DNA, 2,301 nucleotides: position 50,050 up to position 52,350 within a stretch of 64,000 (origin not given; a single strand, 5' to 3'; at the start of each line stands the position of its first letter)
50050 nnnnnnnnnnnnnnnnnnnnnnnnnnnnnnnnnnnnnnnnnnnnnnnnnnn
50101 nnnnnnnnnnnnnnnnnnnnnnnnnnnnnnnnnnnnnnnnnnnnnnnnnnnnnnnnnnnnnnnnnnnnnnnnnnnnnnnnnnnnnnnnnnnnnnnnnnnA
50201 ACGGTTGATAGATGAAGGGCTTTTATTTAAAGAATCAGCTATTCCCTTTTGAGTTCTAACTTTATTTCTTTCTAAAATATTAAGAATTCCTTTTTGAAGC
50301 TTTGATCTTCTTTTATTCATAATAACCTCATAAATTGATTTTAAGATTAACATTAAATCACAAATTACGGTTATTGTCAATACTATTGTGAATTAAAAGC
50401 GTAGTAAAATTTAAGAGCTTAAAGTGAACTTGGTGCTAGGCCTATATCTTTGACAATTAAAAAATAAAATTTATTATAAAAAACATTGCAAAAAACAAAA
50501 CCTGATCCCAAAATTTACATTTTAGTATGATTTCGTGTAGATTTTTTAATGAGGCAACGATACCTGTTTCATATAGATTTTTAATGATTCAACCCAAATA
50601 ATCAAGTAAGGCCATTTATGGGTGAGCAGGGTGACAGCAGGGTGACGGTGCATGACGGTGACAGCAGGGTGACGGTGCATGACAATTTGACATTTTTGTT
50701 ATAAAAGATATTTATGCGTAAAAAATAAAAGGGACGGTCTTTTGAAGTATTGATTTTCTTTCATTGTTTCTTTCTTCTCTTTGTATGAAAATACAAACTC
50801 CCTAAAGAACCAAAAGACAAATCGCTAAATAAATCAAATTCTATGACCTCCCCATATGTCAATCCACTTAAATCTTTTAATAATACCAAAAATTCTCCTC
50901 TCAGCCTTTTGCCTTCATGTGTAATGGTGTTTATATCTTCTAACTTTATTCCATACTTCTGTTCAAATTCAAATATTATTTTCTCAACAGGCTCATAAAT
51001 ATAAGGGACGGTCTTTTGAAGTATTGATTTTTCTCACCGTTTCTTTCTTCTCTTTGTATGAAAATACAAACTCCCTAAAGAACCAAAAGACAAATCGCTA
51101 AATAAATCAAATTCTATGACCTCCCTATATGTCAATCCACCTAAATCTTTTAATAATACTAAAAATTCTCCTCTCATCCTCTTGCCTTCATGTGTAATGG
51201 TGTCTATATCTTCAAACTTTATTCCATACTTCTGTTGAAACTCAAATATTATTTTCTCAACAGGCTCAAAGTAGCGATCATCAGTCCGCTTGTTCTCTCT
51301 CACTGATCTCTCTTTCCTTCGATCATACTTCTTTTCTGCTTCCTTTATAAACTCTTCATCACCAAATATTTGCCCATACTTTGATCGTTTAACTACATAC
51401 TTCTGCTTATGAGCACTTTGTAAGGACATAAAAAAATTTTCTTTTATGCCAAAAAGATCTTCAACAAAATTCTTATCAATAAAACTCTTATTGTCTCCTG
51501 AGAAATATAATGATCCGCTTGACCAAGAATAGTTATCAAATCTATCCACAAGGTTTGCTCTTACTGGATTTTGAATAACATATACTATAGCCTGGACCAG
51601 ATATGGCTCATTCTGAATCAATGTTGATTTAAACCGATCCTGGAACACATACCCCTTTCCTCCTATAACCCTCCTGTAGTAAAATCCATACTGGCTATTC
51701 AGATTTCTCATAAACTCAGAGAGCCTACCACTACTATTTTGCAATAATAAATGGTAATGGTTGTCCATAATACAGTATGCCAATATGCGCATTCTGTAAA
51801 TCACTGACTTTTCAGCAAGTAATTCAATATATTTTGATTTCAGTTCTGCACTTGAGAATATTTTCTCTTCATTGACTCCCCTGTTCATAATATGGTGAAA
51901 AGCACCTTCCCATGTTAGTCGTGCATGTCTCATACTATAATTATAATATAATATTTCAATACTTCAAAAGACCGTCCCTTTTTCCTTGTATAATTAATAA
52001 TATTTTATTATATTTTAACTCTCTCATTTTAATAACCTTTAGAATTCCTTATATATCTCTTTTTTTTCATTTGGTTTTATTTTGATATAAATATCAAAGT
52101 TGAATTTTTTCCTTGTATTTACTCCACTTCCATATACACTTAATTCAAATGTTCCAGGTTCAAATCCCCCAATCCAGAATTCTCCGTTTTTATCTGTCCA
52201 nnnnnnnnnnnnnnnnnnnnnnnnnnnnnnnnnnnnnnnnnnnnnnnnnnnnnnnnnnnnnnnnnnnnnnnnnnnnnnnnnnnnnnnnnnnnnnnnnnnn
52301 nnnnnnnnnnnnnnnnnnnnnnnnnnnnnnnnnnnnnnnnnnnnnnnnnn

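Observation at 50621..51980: HUH-transposase element with perfect 25-bp inverted flanks, an older truncated tandem copy, and an adjacent GC-rich 27-bp tandem repeat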

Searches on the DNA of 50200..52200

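Call 27: search_rna_families(source=window, start=50200, end=52200, threshold=evalue, max_evalue=1)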
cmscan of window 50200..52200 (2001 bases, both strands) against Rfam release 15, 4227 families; matches with E-value up to 1: 1.
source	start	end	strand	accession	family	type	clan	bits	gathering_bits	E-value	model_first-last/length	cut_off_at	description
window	51438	51497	-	RF03055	RAGATH-30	Gene; sRNA;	-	21.5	59.5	0.37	1-59/59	no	RAGATH-30 RNA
